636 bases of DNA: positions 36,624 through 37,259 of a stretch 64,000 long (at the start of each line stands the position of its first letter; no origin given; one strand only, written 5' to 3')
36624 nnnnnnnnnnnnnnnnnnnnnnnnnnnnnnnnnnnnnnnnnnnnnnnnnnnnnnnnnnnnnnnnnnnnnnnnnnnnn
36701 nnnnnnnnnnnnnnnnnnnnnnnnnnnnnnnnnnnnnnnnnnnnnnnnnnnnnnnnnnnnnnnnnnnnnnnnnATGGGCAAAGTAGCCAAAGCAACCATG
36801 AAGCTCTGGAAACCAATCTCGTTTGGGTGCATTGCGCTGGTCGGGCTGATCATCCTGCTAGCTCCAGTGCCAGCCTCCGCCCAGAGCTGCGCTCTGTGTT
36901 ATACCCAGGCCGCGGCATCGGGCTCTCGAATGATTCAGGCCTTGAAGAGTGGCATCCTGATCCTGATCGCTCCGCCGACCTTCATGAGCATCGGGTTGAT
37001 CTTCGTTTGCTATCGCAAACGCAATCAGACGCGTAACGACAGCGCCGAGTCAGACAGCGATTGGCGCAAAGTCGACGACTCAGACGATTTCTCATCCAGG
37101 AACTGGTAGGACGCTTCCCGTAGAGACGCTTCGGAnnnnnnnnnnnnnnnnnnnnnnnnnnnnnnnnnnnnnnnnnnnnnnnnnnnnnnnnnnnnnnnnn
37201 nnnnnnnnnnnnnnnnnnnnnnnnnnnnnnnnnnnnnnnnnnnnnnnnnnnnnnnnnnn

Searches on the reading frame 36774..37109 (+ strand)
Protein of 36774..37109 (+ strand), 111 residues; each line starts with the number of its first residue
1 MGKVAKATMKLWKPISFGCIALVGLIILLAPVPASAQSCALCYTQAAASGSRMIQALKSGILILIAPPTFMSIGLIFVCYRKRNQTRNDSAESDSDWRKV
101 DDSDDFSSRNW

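Call 62: search_protein_families(library=pfam, proteins=[window:36774-37109:+], max_evalue=0.001)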
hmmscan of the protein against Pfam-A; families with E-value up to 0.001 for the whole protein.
window:36774-37109:+ (111 aa): 0 families

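Call 82: search_protein_families(library=ncbifam, proteins=[window:36774-37109:+], max_evalue=0.00001)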
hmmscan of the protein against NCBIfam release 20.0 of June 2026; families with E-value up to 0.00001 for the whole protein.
window:36774-37109:+ (111 aa): 0 families

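Call 88: search_protein_families(library=pfam, proteins=[window:36774-37109:+], max_evalue=1)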
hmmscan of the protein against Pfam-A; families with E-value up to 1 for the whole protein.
window:36774-37109:+ (111 aa): 1 family
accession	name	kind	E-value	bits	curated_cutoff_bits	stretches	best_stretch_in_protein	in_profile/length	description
PF20485.3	DUF6724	-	0.0099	16.1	27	1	58-105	14-61/64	Family of unknown function (DUF6724)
